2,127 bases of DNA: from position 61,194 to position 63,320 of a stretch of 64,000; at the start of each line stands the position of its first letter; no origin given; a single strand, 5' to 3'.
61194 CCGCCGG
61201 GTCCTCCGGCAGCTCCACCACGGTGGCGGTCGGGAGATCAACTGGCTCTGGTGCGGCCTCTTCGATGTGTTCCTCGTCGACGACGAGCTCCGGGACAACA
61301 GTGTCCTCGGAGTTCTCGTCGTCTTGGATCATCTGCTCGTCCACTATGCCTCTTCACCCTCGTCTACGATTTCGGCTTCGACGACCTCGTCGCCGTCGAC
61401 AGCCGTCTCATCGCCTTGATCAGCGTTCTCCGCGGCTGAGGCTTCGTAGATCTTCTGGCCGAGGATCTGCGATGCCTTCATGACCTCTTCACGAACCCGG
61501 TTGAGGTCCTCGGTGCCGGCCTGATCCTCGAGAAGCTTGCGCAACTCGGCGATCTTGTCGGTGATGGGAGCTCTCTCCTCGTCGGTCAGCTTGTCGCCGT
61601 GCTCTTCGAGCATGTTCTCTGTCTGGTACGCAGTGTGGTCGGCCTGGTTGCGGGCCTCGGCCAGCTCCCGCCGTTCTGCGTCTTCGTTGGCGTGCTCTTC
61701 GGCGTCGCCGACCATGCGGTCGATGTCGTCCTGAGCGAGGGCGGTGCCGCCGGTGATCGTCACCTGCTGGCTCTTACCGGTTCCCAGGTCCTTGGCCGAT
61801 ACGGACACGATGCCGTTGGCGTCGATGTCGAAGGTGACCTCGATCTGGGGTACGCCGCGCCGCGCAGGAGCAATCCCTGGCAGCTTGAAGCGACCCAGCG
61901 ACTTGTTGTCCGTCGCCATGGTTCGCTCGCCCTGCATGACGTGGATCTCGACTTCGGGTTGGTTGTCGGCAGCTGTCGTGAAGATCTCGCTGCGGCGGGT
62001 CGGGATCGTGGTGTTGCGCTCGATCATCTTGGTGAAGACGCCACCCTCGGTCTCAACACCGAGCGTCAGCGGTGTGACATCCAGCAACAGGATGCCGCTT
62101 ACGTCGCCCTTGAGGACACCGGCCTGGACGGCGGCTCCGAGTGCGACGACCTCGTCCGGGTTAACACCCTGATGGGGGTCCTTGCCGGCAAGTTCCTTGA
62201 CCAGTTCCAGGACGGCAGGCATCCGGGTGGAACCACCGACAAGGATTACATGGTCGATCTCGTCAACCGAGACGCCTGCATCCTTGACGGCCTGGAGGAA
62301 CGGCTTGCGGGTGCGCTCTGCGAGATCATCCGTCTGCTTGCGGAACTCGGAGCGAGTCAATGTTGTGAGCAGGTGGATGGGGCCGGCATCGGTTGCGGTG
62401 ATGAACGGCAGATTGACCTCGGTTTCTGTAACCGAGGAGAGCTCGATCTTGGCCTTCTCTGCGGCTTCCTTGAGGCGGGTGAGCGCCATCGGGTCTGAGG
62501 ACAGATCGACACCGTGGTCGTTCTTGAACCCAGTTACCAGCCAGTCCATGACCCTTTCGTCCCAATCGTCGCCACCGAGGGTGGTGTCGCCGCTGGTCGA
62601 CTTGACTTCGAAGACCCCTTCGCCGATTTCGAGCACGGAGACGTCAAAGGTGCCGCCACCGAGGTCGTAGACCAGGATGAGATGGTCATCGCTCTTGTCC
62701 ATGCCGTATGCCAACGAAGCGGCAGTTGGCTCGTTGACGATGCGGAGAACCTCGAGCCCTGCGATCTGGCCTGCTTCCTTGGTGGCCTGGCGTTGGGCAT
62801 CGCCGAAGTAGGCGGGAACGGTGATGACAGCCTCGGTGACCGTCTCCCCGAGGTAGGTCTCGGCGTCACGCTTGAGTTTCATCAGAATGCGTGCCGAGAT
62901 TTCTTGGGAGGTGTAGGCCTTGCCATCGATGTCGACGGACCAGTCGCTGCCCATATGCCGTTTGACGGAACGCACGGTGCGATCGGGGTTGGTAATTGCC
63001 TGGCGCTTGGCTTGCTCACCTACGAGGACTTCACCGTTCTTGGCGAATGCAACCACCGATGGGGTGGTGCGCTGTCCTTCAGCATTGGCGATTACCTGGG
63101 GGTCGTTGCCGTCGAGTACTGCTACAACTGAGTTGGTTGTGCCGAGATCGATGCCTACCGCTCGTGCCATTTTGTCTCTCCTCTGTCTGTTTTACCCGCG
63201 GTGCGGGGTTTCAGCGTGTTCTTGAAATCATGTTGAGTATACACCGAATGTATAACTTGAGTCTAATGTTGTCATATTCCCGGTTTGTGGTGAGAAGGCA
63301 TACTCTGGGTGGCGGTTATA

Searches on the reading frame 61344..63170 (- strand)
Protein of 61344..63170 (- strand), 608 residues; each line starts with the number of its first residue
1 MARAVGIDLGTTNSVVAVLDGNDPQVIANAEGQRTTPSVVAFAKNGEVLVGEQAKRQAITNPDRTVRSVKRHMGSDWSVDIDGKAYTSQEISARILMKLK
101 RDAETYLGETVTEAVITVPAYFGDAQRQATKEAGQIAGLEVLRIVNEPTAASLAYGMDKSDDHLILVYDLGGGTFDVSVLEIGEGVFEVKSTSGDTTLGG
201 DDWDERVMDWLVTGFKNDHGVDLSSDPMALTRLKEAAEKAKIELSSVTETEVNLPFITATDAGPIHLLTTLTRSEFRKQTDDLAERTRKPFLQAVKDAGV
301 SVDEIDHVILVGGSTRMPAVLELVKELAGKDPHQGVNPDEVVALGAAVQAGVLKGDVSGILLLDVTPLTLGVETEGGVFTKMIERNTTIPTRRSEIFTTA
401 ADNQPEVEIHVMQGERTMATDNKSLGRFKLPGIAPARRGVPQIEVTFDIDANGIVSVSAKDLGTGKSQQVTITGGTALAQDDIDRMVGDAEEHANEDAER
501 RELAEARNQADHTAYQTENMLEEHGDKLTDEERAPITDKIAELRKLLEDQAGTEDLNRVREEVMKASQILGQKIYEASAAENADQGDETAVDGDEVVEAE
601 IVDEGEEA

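Call 60: search_protein_families(library=pfam, proteins=[window:61344-63170:-], max_evalue=0.00001)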
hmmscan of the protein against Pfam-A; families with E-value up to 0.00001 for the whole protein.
window:61344-63170:- (608 aa): 2 families
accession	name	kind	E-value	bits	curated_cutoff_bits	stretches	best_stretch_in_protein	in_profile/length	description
PF00012.26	HSP70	-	7.5e-241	801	20.6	1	4-576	1-599/599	Hsp70 protein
PF06723.19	MreB_Mbl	-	4.1e-14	52.6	27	1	4-225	3-198/327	MreB/Mbl protein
